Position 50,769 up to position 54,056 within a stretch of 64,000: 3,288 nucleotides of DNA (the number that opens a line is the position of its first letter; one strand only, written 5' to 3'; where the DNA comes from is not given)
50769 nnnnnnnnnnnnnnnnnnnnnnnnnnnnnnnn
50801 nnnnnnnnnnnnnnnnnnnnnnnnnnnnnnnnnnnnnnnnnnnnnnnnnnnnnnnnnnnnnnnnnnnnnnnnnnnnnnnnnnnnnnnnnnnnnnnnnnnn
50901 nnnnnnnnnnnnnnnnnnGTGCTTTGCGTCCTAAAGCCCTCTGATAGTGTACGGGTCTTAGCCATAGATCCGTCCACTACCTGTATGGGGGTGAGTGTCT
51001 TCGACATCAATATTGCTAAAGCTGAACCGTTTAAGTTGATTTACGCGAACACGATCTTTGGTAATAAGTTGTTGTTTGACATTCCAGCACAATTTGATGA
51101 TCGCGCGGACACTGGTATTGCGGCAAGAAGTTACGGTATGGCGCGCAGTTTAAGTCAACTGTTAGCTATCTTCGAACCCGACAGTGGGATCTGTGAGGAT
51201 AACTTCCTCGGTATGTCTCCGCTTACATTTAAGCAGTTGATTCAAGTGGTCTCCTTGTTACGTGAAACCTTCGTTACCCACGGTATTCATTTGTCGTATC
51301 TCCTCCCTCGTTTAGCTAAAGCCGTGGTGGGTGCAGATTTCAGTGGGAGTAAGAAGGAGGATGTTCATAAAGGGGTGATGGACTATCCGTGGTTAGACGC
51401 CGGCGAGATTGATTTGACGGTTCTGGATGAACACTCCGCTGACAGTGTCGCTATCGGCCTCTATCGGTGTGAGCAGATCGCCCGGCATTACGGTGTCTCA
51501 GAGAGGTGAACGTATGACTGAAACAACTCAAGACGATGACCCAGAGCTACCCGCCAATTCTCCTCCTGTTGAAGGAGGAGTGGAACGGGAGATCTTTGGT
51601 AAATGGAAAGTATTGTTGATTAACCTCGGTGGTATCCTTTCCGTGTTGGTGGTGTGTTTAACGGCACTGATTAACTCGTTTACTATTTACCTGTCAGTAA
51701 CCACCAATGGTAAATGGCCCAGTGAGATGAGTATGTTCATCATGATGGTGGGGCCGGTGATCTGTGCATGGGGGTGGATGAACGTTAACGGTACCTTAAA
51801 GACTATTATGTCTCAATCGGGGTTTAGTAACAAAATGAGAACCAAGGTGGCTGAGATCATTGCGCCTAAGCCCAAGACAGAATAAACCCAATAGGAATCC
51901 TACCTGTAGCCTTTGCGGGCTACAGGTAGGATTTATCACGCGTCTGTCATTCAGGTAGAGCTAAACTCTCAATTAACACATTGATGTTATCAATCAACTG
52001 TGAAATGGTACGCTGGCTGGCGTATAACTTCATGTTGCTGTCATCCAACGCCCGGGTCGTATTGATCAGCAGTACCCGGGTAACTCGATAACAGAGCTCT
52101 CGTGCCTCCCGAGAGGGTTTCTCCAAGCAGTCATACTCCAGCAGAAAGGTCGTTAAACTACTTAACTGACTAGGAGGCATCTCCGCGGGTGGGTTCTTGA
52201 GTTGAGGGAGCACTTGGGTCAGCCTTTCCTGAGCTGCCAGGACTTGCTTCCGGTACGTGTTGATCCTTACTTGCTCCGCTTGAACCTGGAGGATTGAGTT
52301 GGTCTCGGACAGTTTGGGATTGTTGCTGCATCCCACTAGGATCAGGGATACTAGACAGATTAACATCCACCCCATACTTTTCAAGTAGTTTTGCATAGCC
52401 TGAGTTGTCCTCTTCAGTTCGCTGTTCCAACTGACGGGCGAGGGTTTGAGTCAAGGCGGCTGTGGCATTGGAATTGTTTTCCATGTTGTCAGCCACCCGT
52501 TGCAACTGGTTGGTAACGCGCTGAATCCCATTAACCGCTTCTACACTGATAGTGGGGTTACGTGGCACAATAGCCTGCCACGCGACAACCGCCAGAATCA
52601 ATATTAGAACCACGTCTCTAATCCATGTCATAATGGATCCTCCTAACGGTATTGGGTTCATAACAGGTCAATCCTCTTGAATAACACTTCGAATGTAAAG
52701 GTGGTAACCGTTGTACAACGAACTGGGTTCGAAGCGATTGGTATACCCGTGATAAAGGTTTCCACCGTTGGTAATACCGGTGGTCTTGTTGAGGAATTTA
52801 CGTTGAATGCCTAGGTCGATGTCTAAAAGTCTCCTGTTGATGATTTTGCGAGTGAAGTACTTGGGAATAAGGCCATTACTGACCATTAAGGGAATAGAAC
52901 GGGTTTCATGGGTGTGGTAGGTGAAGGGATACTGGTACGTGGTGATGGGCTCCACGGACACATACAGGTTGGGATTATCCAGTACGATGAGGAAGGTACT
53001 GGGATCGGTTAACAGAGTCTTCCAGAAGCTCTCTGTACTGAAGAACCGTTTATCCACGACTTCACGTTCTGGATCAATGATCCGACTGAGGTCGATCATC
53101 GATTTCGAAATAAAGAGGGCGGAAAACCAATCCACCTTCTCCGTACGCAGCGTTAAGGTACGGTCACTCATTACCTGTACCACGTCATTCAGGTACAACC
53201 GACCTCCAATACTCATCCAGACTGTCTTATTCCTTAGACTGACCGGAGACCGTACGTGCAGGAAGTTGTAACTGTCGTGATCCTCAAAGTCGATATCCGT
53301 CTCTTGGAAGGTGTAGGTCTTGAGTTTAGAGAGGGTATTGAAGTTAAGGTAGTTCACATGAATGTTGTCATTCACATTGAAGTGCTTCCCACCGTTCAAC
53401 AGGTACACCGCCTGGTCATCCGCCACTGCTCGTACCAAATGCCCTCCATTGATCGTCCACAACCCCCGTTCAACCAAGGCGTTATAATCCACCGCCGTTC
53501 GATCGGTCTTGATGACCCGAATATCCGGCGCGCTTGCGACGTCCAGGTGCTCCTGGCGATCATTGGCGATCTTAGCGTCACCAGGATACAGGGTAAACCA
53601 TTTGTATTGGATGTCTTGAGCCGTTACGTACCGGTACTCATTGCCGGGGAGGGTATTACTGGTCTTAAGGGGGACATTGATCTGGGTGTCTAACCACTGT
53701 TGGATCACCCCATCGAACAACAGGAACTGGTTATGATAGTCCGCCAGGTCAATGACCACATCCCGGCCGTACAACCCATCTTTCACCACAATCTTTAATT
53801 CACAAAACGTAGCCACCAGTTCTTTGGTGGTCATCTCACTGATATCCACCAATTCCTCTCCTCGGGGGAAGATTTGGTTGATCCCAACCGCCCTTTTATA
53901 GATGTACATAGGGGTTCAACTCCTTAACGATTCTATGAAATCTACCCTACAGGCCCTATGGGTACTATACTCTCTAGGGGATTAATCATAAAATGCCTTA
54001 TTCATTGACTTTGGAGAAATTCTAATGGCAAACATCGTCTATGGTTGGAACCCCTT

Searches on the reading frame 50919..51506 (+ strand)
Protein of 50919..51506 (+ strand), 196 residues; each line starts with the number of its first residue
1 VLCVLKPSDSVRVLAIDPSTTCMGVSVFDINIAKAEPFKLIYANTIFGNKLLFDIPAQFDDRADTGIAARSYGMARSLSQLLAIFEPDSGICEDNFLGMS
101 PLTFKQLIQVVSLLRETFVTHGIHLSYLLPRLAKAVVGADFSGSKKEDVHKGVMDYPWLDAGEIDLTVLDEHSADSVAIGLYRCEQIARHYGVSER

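Call 84: search_protein_families(library=phrogs, proteins=[window:50919-51506:+], max_evalue=0.001)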
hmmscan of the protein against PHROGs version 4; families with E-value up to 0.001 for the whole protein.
window:50919-51506:+ (196 aa): 1 family
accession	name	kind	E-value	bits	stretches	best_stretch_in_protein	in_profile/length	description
phrog_159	-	DNA, RNA and nucleotide metabolism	1.5e-27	97.5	1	6-189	83-252/330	RuvC-like Holliday junction resolvase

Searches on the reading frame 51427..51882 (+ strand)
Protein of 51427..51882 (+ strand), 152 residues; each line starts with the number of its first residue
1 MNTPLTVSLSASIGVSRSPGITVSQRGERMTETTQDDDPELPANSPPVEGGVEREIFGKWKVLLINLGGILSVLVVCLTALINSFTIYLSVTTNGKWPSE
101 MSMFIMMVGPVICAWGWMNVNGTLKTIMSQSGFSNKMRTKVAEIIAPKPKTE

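Call 75: search_protein_families(library=phrogs, proteins=[window:51427-51882:+], max_evalue=0.1)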
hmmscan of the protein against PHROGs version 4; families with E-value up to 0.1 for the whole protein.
window:51427-51882:+ (152 aa): 2 families
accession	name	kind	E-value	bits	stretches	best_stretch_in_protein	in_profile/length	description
phrog_14084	-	unknown function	1.4e-53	181.2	1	30-152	1-130/131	-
phrog_11099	-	unknown function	9e-10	39.7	1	31-130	3-102/169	-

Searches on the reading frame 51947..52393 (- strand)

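Call 84: search_protein_families(library=phrogs, proteins=[window:51947-52393:-], max_evalue=0.001)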
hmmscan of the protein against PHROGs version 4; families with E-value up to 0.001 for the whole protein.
window:51947-52393:- (148 aa): 1 family
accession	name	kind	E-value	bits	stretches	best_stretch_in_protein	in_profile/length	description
phrog_17307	-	unknown function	1.9e-36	126.7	1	11-144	10-140/149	-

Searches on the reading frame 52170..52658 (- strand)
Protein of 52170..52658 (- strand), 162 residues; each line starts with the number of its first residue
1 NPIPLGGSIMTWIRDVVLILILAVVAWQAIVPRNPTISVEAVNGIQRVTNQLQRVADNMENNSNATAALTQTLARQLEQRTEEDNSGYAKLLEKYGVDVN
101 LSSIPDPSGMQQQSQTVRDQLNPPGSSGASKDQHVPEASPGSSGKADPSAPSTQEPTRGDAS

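Call 84: search_protein_families(library=phrogs, proteins=[window:52170-52658:-], max_evalue=0.001)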
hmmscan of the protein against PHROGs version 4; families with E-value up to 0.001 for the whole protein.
window:52170-52658:- (162 aa): 1 family
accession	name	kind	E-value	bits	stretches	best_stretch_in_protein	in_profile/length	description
phrog_21243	-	unknown function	4.1e-61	206.3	1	10-144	9-145/145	-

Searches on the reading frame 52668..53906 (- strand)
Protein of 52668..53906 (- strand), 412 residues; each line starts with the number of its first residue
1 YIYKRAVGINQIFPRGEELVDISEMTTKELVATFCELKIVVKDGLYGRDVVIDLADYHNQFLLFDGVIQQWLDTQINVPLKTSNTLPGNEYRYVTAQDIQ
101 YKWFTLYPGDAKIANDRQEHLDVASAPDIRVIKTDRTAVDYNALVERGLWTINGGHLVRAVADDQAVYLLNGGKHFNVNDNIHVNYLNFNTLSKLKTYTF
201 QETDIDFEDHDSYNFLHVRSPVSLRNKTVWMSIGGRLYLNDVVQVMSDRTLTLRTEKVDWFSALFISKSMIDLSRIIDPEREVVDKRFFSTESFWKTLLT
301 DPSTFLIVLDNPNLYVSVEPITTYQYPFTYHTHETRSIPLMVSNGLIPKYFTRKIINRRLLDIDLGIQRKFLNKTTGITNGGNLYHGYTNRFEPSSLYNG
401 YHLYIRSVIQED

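Call 84: search_protein_families(library=phrogs, proteins=[window:52668-53906:-], max_evalue=0.001)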
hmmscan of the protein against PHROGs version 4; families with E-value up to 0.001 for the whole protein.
window:52668-53906:- (412 aa): 1 family
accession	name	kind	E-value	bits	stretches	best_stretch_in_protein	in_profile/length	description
phrog_3337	-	unknown function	7.4e-126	421.3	1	1-410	2-409/411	-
